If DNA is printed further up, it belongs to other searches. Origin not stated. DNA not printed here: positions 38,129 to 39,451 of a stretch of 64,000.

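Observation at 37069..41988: cdc6 / degenerate DP1-like subunit / PolB with an added C-terminal zinc ribbon: a eukaryote-style PolB plus B-subunit module where archaea usually place PolD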

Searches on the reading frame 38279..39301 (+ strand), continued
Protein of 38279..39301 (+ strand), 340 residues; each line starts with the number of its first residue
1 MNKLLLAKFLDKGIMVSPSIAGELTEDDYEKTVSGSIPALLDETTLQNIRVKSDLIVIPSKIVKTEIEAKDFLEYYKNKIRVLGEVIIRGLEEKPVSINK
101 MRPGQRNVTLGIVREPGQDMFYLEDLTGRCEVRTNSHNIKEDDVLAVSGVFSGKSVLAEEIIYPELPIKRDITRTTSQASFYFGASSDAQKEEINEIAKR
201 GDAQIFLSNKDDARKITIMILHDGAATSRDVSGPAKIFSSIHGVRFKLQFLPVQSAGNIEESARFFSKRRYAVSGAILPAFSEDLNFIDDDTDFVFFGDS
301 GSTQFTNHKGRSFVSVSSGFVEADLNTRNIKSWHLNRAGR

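Call 45: search_solved_structures(query=A2, max_evalue=1, show_alignments=3)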
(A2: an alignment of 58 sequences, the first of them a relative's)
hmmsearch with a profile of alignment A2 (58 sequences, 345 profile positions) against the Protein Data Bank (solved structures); distinct sequences matched with E-value up to 1: 11.
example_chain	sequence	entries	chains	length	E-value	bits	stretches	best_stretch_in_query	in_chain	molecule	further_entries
6knb_A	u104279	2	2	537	4.2e-38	134.8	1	58-326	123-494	DNA polymerase II small subunit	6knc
6t8h_A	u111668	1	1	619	7.5e-35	124.1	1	58-326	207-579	DNA polymerase II small subunit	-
5ihe_A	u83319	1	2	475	1.2e-34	123.5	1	58-326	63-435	DNA polymerase II small subunit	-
6hmf_A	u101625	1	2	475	1.2e-34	123.4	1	58-326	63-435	DNA polymerase II small subunit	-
8ppt_A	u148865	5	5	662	1.5e-34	123.2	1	58-326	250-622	DNA polymerase II small subunit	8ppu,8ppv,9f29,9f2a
6hms_A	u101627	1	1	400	2.9e-33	118.9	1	76-326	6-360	DNA polymerase II small subunit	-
5vbn_A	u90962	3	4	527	0.00011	24.9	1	113-223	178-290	DNA polymerase epsilon subunit 2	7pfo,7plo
6i52_B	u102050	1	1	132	0.011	18.3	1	90-158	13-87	Replication factor A protein 2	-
7qca_ST0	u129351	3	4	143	0.018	17.7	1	58-111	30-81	40S Ribosomal protein S19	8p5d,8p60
2kxe_A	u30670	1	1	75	0.1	15.2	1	1-61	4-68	DNA polymerase II small subunit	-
9isj_A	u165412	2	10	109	0.1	15.1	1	19-98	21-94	Cell division protein ZapA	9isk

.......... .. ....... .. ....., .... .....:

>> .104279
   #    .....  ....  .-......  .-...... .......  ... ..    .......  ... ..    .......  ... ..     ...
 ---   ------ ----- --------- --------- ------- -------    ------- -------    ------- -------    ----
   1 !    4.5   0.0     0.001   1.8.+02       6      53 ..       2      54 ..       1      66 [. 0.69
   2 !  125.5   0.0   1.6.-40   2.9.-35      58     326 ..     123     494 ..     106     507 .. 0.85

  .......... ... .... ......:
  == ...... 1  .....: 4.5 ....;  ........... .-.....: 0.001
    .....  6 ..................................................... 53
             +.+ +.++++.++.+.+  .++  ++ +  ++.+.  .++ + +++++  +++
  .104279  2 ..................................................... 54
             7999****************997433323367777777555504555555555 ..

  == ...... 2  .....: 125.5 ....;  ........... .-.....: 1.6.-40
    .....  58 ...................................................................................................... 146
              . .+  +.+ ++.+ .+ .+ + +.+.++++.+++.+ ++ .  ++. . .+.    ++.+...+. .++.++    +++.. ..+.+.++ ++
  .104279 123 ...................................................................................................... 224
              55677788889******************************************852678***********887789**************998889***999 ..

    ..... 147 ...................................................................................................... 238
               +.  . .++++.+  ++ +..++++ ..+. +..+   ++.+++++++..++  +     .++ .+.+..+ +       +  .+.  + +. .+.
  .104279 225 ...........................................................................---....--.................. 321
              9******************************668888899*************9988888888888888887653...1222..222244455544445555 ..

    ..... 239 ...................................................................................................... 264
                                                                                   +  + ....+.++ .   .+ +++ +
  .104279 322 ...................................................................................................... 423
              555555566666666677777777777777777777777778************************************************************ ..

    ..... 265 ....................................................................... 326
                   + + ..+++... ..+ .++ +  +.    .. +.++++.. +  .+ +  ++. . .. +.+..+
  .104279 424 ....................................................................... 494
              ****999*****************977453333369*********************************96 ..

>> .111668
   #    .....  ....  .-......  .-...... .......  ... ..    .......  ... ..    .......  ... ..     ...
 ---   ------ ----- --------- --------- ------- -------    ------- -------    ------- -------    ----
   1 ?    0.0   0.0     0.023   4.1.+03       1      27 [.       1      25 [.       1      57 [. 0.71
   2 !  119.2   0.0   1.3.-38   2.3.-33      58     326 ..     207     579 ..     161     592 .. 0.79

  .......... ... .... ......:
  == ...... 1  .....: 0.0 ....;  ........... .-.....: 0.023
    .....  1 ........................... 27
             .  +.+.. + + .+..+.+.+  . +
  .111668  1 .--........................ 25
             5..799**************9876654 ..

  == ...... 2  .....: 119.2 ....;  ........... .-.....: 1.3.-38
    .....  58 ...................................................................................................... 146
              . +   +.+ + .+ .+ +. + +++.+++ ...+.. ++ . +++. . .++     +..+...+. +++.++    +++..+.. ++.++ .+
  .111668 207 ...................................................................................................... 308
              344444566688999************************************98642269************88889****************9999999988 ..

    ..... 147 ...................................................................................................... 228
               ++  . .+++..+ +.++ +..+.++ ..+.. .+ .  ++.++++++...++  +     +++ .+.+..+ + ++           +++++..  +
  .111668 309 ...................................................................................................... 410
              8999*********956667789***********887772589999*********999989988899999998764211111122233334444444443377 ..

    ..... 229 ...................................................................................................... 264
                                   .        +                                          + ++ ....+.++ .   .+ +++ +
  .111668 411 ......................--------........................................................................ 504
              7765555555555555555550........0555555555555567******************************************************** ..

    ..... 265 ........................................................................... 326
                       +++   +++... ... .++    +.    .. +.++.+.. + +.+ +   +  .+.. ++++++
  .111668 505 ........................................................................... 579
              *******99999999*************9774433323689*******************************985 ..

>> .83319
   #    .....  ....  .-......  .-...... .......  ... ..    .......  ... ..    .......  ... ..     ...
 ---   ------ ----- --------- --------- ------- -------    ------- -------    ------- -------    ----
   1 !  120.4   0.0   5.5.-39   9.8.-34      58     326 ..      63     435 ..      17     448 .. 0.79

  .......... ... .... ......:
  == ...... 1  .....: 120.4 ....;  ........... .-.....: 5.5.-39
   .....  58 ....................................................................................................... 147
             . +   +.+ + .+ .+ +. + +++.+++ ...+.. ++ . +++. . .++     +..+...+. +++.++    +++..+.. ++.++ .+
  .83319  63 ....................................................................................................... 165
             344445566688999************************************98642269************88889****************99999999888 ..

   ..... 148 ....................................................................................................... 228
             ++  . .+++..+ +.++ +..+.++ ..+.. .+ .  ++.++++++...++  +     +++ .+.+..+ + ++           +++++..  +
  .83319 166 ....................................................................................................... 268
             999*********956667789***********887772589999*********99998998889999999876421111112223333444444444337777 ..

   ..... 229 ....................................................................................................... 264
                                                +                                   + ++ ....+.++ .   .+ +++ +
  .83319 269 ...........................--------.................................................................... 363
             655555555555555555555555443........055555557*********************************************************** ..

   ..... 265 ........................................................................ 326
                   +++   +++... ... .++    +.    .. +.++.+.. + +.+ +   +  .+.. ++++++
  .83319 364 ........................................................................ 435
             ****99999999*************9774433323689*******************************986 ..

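Call 51: list_cluster_members(proteins=[P0007, P0013, P0014, P0016, P0029, P0030, P0036, P0088, P0109, P0118])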
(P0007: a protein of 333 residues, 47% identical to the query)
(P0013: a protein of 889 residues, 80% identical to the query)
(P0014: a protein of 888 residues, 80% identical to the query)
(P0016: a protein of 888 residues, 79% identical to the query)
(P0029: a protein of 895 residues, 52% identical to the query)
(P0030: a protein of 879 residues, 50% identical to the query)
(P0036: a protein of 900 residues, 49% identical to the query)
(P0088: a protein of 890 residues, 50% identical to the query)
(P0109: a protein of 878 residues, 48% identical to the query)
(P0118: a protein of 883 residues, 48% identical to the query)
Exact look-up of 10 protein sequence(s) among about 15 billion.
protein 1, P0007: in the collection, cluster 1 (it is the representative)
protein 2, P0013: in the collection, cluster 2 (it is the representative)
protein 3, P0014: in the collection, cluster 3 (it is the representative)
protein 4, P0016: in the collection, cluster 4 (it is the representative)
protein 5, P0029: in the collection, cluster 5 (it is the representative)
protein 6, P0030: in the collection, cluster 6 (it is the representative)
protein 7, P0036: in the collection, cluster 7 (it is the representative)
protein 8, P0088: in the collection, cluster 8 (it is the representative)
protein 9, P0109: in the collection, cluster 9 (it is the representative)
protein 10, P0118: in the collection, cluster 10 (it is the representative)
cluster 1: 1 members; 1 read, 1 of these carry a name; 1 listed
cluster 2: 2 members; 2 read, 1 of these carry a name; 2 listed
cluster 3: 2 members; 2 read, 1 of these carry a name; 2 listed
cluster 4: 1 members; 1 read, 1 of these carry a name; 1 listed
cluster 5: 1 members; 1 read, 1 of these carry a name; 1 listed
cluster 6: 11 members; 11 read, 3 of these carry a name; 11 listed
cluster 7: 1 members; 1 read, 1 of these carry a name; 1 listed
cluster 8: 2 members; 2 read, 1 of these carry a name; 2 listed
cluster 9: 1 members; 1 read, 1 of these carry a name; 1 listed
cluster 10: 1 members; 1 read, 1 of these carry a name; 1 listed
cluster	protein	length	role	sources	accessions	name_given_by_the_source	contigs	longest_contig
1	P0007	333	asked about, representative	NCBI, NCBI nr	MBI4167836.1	MAG: hypothetical protein HY515_02665 [Candidatus Aenigmarchaeota archaeon] | hypothetical protein [Candidatus Aenigmarchaeota archaeon]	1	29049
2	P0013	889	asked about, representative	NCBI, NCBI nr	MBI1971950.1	MAG: ribonuclease H-like domain-containing protein [Candidatus Aenigmarchaeota archaeon] | ribonuclease H-like domain-containing protein [Candidatus Aenigmarchaeota archaeon]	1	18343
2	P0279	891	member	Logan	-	-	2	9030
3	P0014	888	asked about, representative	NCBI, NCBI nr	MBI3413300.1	MAG: DNA polymerase elongation subunit [Candidatus Aenigmarchaeota archaeon] | DNA polymerase elongation subunit [Candidatus Aenigmarchaeota archaeon]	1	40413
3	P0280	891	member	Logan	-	-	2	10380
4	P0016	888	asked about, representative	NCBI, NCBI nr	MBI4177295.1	MAG: hypothetical protein HY516_02915 [Candidatus Aenigmarchaeota archaeon] | hypothetical protein [Candidatus Aenigmarchaeota archaeon]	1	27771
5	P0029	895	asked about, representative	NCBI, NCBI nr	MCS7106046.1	MAG: ribonuclease H-like domain-containing protein [Candidatus Aenigmarchaeota archaeon] | ribonuclease H-like domain-containing protein [Candidatus Aenigmarchaeota archaeon]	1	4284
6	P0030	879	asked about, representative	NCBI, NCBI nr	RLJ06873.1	MAG: DNA polymerase elongation subunit [Candidatus Aenigmatarchaeota archaeon] | MAG: DNA polymerase elongation subunit [Candidatus Aenigmarchaeota archaeon]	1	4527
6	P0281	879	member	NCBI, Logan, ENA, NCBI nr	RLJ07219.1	MAG: DNA polymerase elongation subunit [Candidatus Aenigmatarchaeota archaeon] | MAG: DNA polymerase elongation subunit [Candidatus Aenigmarchaeota archaeon]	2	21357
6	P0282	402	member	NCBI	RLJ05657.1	MAG: hypothetical protein DRP18_02585, partial [Candidatus Aenigmatarchaeota archaeon]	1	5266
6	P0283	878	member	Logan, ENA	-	-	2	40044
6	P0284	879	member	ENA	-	-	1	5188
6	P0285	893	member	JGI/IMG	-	-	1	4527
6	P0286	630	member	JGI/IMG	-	-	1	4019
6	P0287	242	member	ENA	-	-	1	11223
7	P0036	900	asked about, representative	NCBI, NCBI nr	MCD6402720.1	MAG: hypothetical protein J7K98_00115 [Candidatus Aenigmarchaeota archaeon] | hypothetical protein [Candidatus Aenigmarchaeota archaeon]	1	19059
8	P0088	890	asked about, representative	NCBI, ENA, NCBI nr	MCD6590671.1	MAG: DNA polymerase elongation subunit [Candidatus Aenigmarchaeota archaeon] | DNA polymerase elongation subunit [Candidatus Aenigmarchaeota archaeon]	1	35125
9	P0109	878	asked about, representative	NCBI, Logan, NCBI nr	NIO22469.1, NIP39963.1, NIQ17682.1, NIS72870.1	MAG: DNA polymerase elongation subunit [Candidatus Aenigmarchaeota archaeon] | DNA polymerase elongation subunit [Candidatus Aenigmarchaeota archaeon]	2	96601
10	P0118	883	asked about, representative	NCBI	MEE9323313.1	MAG: DNA-directed DNA polymerase [Candidatus Aenigmarchaeota archaeon]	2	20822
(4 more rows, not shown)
